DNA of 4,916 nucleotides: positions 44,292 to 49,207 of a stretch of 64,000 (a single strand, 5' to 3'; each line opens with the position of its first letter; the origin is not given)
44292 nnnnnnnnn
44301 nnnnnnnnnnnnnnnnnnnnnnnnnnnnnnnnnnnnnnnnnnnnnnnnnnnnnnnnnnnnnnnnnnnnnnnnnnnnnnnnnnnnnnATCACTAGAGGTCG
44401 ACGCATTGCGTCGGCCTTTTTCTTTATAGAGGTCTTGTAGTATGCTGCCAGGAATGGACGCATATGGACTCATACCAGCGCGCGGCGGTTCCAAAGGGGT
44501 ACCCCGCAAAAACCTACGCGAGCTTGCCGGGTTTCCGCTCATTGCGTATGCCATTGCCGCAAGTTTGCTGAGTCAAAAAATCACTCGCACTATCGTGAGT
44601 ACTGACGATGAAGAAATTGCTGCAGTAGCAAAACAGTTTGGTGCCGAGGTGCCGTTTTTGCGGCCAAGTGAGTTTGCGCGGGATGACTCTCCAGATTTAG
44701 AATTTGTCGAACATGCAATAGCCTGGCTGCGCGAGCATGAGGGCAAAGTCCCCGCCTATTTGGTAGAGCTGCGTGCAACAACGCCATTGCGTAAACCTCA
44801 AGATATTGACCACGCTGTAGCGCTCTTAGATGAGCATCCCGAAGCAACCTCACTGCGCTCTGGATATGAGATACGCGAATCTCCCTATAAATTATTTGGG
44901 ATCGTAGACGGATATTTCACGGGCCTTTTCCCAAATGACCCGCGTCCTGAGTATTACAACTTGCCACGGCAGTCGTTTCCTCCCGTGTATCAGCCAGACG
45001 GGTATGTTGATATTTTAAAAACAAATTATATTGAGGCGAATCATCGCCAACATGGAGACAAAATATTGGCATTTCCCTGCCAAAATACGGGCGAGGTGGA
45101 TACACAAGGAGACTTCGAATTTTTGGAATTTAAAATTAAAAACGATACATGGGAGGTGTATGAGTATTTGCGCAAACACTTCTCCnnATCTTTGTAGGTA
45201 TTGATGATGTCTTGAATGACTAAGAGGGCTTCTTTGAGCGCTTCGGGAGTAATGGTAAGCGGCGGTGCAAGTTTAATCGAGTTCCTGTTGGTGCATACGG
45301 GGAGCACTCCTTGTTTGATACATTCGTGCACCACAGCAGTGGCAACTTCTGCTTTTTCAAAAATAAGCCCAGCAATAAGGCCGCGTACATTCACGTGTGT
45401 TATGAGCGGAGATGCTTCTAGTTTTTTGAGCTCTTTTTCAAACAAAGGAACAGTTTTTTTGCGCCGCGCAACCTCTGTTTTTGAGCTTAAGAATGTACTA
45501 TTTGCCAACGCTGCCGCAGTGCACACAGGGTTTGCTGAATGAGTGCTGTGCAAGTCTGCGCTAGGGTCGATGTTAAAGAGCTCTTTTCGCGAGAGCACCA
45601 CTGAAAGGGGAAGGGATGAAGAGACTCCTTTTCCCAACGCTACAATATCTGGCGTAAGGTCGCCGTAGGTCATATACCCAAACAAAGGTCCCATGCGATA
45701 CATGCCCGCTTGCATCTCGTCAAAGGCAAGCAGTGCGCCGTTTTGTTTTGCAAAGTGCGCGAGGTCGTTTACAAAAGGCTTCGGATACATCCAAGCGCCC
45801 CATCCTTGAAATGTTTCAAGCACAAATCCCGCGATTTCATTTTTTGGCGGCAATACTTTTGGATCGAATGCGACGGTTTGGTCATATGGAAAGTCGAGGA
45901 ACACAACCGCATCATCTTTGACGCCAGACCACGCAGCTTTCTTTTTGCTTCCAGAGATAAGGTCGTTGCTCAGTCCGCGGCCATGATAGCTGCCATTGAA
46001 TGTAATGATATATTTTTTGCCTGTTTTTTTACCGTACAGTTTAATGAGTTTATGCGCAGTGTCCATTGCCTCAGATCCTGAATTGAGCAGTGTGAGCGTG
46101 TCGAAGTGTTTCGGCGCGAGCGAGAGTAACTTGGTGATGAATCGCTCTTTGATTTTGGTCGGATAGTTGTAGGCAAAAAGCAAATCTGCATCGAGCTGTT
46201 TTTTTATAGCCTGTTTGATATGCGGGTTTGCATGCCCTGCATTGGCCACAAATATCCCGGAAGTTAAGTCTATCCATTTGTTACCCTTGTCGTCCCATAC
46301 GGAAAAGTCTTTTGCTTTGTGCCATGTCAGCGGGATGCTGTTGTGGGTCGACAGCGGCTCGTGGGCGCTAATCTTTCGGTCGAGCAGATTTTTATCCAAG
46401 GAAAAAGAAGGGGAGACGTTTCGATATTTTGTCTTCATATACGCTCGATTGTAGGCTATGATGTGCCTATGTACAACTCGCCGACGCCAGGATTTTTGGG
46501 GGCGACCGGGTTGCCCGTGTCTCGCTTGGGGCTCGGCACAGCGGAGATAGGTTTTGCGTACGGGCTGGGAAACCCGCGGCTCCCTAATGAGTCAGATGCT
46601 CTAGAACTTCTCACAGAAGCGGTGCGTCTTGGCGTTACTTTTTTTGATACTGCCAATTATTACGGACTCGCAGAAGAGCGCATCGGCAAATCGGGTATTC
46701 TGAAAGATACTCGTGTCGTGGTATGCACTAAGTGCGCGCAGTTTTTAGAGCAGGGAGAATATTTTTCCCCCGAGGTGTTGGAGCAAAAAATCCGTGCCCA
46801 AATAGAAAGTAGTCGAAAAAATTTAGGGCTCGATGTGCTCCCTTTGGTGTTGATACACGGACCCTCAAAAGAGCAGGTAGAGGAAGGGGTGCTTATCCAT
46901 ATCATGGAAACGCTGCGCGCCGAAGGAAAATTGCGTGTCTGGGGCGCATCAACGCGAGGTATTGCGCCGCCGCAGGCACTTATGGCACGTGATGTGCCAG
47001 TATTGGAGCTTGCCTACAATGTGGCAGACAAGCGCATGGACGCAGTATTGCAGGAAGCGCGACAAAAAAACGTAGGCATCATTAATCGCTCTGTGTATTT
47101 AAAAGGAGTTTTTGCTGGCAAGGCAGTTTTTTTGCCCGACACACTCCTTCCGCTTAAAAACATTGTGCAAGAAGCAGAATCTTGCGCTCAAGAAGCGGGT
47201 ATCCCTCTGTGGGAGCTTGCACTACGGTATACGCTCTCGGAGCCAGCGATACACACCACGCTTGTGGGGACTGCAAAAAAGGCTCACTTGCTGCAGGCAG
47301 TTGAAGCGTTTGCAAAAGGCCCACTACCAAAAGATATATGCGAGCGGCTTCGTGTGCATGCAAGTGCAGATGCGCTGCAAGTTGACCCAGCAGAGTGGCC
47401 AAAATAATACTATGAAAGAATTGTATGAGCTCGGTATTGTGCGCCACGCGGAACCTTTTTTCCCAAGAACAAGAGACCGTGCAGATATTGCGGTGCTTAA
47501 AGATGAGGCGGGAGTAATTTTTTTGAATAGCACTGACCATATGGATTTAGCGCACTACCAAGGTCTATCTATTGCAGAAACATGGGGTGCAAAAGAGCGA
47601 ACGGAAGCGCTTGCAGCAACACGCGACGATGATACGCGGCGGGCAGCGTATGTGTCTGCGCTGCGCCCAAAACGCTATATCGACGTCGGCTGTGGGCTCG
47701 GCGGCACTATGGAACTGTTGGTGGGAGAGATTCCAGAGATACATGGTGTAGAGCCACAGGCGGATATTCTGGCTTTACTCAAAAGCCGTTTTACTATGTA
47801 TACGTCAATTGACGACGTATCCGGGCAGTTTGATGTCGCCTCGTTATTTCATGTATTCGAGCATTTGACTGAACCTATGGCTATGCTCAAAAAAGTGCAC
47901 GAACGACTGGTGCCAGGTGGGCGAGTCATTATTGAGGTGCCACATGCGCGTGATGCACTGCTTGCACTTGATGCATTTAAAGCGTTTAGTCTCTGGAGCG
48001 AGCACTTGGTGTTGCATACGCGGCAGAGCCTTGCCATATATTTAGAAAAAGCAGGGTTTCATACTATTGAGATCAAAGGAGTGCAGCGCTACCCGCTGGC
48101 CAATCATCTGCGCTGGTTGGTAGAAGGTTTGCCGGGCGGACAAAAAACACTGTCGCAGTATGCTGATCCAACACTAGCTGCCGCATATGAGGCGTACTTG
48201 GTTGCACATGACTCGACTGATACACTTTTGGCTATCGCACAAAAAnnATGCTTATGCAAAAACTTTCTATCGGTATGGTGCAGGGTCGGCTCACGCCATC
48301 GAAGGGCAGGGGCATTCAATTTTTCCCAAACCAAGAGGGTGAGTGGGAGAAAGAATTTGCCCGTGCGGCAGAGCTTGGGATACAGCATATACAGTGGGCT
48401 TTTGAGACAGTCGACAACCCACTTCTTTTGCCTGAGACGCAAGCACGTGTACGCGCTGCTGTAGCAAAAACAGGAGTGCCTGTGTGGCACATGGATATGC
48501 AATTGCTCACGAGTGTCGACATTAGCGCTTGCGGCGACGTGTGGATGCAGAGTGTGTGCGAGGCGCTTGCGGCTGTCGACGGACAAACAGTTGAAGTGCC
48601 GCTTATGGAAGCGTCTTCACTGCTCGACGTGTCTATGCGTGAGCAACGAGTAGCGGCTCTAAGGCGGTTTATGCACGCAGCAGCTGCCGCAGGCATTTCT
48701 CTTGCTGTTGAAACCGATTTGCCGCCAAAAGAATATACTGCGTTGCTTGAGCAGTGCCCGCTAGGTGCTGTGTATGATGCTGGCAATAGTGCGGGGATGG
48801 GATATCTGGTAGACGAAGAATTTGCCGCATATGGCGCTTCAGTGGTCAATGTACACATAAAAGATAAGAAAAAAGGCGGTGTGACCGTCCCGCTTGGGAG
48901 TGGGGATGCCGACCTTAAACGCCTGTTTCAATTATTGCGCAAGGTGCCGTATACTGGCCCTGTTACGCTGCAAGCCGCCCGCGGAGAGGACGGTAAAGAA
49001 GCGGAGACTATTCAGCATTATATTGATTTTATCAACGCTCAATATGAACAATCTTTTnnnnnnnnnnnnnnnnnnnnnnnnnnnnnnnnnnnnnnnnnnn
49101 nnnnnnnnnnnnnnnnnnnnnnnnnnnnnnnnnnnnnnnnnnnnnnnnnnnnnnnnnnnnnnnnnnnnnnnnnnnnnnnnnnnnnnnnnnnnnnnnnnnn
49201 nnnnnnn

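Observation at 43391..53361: Predicted nonulosonic-acid pathway via a 9-phosphate route with unusual tailoring enzymes (carbamoyl, amino, methyl)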

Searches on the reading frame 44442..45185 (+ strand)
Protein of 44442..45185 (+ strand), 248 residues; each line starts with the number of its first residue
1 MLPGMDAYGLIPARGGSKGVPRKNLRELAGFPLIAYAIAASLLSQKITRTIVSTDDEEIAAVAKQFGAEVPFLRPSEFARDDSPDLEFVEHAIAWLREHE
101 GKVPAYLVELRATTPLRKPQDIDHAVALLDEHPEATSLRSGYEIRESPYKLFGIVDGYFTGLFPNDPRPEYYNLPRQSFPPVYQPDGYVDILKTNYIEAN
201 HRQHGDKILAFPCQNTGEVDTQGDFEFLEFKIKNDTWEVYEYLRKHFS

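Call 4: search_protein_families(library=pfam, proteins=[window:44442-45185:+], max_evalue=0.01)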
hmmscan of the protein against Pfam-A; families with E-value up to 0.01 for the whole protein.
window:44442-45185:+ (248 aa): 1 family
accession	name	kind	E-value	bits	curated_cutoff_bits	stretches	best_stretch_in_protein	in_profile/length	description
PF02348.25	CTP_transf_3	-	2.6e-22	80.1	22.6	1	9-142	2-129/217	Cytidylyltransferase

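Call 5: search_protein_families(library=ncbifam, proteins=[window:44442-45185:+], max_evalue=0.001)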
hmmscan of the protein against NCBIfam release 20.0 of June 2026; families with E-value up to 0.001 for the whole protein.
window:44442-45185:+ (248 aa): 6 families
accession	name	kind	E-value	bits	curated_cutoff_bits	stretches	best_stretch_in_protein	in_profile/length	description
TIGR03584.1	PseF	equivalog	1.8e-33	116.1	205.7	1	10-231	3-219/222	pseudaminic acid cytidylyltransferase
NF003950.0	PRK05450.1-3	subfamily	8.2e-13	48.2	234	1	5-140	1-128/248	3-deoxy-manno-octulosonate cytidylyltransferase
NF003952.0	PRK05450.1-5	subfamily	2.8e-12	46.3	193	1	6-135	2-122/250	3-deoxy-manno-octulosonate cytidylyltransferase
NF009905.0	PRK13368.1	subfamily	8.8e-11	41.6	255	1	6-71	2-67/243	3-deoxy-manno-octulosonate cytidylyltransferase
NF003948.0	PRK05450.1-1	equivalog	2.5e-08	33.4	281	1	9-130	8-121/248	3-deoxy-manno-octulosonate cytidylyltransferase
TIGR00466.1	kdsB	equivalog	1.6e-07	31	155.2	1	10-71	6-66/241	3-deoxy-manno-octulosonate cytidylyltransferase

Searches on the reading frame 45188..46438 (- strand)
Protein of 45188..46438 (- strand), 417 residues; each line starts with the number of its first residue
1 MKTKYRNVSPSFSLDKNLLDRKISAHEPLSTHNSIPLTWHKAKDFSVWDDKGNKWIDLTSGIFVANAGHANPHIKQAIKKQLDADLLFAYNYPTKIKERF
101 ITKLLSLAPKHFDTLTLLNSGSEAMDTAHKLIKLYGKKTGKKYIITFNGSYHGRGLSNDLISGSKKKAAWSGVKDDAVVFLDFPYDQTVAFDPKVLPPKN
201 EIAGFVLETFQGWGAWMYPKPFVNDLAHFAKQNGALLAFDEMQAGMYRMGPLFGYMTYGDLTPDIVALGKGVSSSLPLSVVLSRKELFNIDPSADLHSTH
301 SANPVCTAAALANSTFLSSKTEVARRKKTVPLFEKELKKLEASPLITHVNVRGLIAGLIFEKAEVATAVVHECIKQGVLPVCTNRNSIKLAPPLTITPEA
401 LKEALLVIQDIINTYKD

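Call 4: search_protein_families(library=pfam, proteins=[window:45188-46438:-], max_evalue=0.01)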
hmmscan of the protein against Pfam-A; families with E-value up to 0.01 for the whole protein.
window:45188-46438:- (417 aa): 1 family
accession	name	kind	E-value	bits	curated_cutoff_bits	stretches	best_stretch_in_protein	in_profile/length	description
PF00202.27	Aminotran_3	-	1e-64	219.1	30.5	1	33-412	7-403/403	Aminotransferase class-III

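Call 5: search_protein_families(library=ncbifam, proteins=[window:45188-46438:-], max_evalue=0.001)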
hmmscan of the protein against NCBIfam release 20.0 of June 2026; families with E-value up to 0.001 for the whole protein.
window:45188-46438:- (417 aa): 69 families (the best 25 are shown)
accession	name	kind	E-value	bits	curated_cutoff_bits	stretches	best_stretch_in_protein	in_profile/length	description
TIGR00707.1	argD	subfamily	1.7e-62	211.4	410.05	1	30-413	4-381/381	acetylornithine/succinylornithine family transaminase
NF004426.0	PRK05769.1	equivalog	9.4e-61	205.9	552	2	194-414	215-439/441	acetyl ornithine aminotransferase family protein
NF005993.0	PRK08117.1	subfamily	6.8e-58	196.3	574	2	199-415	205-430/433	aspartate aminotransferase family protein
NF002325.0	PRK01278.1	subfamily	7.7e-58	196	372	1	29-415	7-389/395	acetylornithine transaminase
NF002797.0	PRK02936.1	equivalog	1.5e-56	191.8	496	1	30-415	6-380/385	acetylornithine transaminase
NF002874.0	PRK03244.1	equivalog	2.1e-54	184.9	457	1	40-415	30-395/399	acetylornithine transaminase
NF049976.1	AmadipTransam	equivalog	1.8e-53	182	650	1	36-414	15-414/416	2-aminoadipate transaminase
NF006368.0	PRK08593.1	equivalog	5.8e-51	173.5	570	2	198-414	206-431/448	aspartate aminotransferase family protein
TIGR01885.1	Orn_aminotrans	equivalog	3.3e-49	167.7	378.4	1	31-412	15-401/402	ornithine--oxo-acid transaminase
NF006228.0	PRK08360.1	equivalog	4.9e-47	160.5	608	2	199-415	202-427/443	aspartate aminotransferase family protein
NF004714.0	PRK06058.1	subfamily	1.1e-46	159.4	639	2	200-413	222-445/447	4-aminobutyrate--2-oxoglutarate transaminase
NF045491.1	LysJ_Sulfobales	equivalog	2.9e-46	158.1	700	1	37-410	12-375/386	[LysW]-aminoadipate semialdehyde/glutamate semialdehyde transaminase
NF006733.0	PRK09264.1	subfamily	7.2e-46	156.5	438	1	33-414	19-416/425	diaminobutyrate--2-oxoglutarate transaminase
NF003468.0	PRK05093.1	subfamily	5.6e-45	153.7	522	1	30-413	18-400/405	acetylornithine/succinyldiaminopimelate transaminase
NF049939.1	HyAminethphonNHLyPbfA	equivalog_domain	1.5e-44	152.2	525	2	195-413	213-440/442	(R)-1-hydroxy-2-aminoethylphosphonate ammonia-lyase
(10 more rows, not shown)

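Call 29: search_solved_structures(query=window:45188-46438:-, max_evalue=1e-20)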
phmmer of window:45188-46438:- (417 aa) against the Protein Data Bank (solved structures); distinct sequences matched with E-value up to 1e-20: 100 (the best 60 are shown).
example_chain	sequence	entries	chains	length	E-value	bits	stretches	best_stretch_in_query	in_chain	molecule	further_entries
5viu_A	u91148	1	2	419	2.6e-40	141.7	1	31-412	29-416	Acetylornithine aminotransferase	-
1vef_A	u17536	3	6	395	1.7e-38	135.7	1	37-408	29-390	Acetylornithine/acetyl-lysine aminotransferase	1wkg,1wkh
2ord_A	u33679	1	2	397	2.3e-37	132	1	29-399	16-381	Acetylornithine aminotransferase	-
2e54_A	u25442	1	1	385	3e-37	131.6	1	29-399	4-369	Acetylornithine aminotransferase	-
4ysn_A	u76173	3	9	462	4.2e-37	131.2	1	197-413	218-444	Putative 4-aminobutyrate aminotransferase | Isoleucine 2-epimerase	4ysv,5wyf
5wya_A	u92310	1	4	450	4.3e-37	131.1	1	197-413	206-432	Isoleucine 2-epimerase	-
5ll2_A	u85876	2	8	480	5.5e-37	130.8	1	197-413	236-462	Isoleucine 2-epimerase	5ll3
2eh6_A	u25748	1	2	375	1.7e-36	129.1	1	32-412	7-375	Acetylornithine aminotransferase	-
7vno_A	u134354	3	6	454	1.9e-36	129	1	197-413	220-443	454aa long hypothetical 4-aminobutyrate aminotransferase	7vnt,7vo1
8ht2_A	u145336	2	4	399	1.6e-35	126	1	29-412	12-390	Acetylornithine aminotransferase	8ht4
2eo5_A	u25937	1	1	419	2.6e-34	121.9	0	196-414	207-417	419aa long hypothetical aminotransferase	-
2byl_A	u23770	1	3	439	3.9e-34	121.4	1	31-412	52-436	ORNITHINE AMINOTRANSFERASE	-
2byj_A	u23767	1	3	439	5.8e-34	120.8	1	31-412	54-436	ORNITHINE AMINOTRANSFERASE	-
1z7d_A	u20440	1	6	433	2.2e-33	118.9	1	31-409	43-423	ornithine aminotransferase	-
5vwo_A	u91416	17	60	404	2.4e-33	118.8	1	31-412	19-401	Ornithine aminotransferase, mitochondrial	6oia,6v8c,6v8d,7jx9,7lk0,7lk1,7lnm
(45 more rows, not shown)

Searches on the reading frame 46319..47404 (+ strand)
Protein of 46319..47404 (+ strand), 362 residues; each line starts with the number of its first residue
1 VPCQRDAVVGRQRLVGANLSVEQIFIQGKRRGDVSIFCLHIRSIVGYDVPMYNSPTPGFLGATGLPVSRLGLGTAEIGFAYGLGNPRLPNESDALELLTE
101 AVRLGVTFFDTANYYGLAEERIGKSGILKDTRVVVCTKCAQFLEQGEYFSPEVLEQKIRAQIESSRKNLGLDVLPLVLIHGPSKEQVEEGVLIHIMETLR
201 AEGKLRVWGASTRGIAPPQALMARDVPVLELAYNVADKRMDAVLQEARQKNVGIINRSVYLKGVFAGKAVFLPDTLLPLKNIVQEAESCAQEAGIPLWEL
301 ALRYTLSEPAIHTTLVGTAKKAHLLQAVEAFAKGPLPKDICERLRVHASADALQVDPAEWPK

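Call 4: search_protein_families(library=pfam, proteins=[window:46319-47404:+], max_evalue=0.01)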
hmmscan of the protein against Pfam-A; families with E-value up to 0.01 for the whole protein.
window:46319-47404:+ (362 aa): 1 family
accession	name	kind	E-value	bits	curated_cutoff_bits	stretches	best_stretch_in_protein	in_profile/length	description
PF00248.27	Aldo_ket_red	-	9.6e-34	117.2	24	1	69-344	1-286/291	Aldo/keto reductase family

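Call 5: search_protein_families(library=ncbifam, proteins=[window:46319-47404:+], max_evalue=0.001)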
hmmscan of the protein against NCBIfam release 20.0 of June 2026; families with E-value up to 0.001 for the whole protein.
window:46319-47404:+ (362 aa): 4 families
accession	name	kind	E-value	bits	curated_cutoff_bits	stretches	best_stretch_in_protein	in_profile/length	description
NF011432.0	PRK14863.1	equivalog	1.8e-12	47.4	244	1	65-338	3-271/292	bifunctional regulator KidO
NF007695.0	PRK10376.1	subfamily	9.5e-12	44.6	280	1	64-252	14-207/290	oxidoreductase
NF049922.1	MethglyxlRedYdjG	equivalog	1.5e-10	40.6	550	1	60-267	6-227/326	NADH-dependent methylglyoxal reductase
TIGR01293.1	Kv_beta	subfamily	1.5e-05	24.2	365.4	1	60-211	6-152/319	voltage-dependent potassium channel subunit beta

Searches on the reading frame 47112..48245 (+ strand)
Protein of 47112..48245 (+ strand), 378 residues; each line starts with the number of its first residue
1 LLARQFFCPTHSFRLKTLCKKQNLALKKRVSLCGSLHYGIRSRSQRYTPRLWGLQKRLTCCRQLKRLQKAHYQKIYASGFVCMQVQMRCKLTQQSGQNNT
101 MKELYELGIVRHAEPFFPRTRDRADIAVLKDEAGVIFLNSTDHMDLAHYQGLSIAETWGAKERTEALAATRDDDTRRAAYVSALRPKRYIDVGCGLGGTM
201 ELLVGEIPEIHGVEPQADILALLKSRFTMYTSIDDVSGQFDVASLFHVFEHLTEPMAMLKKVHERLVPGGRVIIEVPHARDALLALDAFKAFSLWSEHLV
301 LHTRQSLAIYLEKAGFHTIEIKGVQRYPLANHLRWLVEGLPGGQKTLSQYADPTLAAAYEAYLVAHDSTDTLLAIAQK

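Call 4: search_protein_families(library=pfam, proteins=[window:47112-48245:+], max_evalue=0.01)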
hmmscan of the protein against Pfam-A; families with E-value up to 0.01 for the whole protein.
window:47112-48245:+ (378 aa): 8 families
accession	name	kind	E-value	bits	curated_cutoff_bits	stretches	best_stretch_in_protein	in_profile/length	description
PF13489.12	Methyltransf_23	-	3e-20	73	27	1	183-320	20-163/164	Methyltransferase domain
PF08242.18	Methyltransf_12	-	3.3e-09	37.8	30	1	190-272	1-98/98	Methyltransferase domain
PF08241.18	Methyltransf_11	-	8.3e-08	33.2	21.2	1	190-274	1-95/95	Methyltransferase domain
PF13649.12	Methyltransf_25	-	2.4e-06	28.6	27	1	191-270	3-97/97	Methyltransferase domain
PF08003.17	Methyltransf_9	-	3.9e-06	26.5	23.8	1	177-324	107-268/315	Protein of unknown function (DUF1698)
PF13847.12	Methyltransf_31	-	0.00018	21.7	27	1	187-284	5-119/145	Methyltransferase domain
PF05219.18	DREV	-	0.00038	20.1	26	1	180-275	89-187/265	DREV methyltransferase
PF23570.1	PHD_P300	-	0.00059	20.2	27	1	60-82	11-33/39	Histone acetyltransferase p300-like, PHD domain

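Call 5: search_protein_families(library=ncbifam, proteins=[window:47112-48245:+], max_evalue=0.001)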
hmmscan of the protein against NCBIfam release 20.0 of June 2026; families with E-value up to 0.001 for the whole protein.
window:47112-48245:+ (378 aa): 5 families
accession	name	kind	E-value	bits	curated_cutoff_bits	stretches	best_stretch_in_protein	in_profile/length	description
TIGR00452.1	TIGR00452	equivalog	3.5e-07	29.4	275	1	176-323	108-269/316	tRNA 5-methoxyuridine(34)/uridine 5-oxyacetic acid(34) synthase CmoB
NF011650.0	PRK15068.1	equivalog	9.3e-07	28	209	1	179-323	116-275/324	tRNA 5-methoxyuridine(34)/uridine 5-oxyacetic acid(34) synthase CmoB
TIGR01983.1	UbiG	equivalog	1.1e-05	24.9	102.95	1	182-274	46-151/228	bifunctional 2-polyprenyl-6-hydroxyphenol methylase/3-demethylubiquinol 3-O-methyltransferase UbiG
NF045667.1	MTase_DVU1556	equivalog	1.9e-05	24.2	155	1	175-318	11-162/213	DVU_1556 family methyltransferase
TIGR04345.1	ovoA_Cterm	equivalog_domain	0.00024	20.7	170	0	237-278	132-173/242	putative 4-mercaptohistidine N1-methyltransferase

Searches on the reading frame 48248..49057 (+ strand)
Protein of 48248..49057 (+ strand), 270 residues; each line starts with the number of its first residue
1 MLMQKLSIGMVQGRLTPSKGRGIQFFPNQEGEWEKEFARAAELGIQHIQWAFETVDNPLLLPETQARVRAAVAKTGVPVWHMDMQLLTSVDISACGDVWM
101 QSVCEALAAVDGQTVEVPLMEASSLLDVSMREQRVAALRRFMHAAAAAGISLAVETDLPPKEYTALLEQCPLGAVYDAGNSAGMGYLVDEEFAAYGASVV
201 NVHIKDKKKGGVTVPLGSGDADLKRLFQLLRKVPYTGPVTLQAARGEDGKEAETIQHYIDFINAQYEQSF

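Call 4: search_protein_families(library=pfam, proteins=[window:48248-49057:+], max_evalue=0.01)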
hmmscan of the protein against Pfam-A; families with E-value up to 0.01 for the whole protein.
window:48248-49057:+ (270 aa): 1 family
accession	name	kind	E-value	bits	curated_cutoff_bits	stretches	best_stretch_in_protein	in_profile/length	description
PF01261.30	AP_endonuc_2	-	3.9e-14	53.4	31.1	1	37-262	1-246/249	Xylose isomerase-like TIM barrel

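Call 5: search_protein_families(library=ncbifam, proteins=[window:48248-49057:+], max_evalue=0.001)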
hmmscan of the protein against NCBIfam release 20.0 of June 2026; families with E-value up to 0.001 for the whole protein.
window:48248-49057:+ (270 aa): 4 families
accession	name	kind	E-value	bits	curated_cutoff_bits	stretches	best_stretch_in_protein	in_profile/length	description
NF009688.0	PRK13209.1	subfamily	1.5e-08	34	317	1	171-268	181-279/286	L-ribulose-5-phosphate 3-epimerase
TIGR00542.1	hxl6Piso_put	equivalog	2.3e-07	30.4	272.15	1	161-268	166-274/279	L-ribulose-5-phosphate 3-epimerase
NF041277.1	coba_remo_CbiR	equivalog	3.6e-07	30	105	1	128-241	117-232/249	cobamide remodeling phosphodiesterase CbiR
NF009689.0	PRK13210.1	subfamily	4.6e-06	26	200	1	170-268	175-281/286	L-ribulose-5-phosphate 3-epimerase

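Call 30: search_solved_structures(query=window:48248-49057:+, max_evalue=0.01)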
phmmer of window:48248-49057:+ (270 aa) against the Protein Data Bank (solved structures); distinct sequences matched with E-value up to 0.01: 2.
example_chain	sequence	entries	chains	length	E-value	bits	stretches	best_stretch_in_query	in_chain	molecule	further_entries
3cqh_A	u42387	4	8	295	3.2e-05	26.8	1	176-244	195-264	L-ribulose-5-phosphate 3-epimerase ulaE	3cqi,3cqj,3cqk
3lmz_A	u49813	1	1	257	0.0012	21.7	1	172-244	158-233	Putative sugar isomerase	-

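Call 83: predict_structure(protein=window:48248-49057:+)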
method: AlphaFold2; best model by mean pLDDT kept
length: 270 residues; sequences in the alignment: 1
mean_pLDDT: 42.3   pTM: 0.29
mean pLDDT of the five models: 42.3, 41.8, 41.6, 40.6, 39.5
residues with pLDDT >= 90: 0; 70-90: 0; 50-70: 79; < 50: 191
segments of 3 or more residues with pLDDT < 50: 1-31, 43-65, 71-131, 144-158, 169-201, 206-209, 232-234, 243-247, 268-270
pLDDT, mean of each block of 10 residues (from residue 1): 22 24 38 52 40 38 49 44 31 32 40 36 35 51 49 46 50 35 26 32 50 54 53 55 50 60 52
secondary structure, 60 per line:
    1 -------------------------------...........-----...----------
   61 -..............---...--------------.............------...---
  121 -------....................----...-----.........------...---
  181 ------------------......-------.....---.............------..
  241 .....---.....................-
elements in order: H32-42 E48-50 H62-75 E79-81 H96-108 E115-117 H128-147 E152-154 H160-168 E175-177 E199-204 E212-216 H220-232 E239-245 H249-269
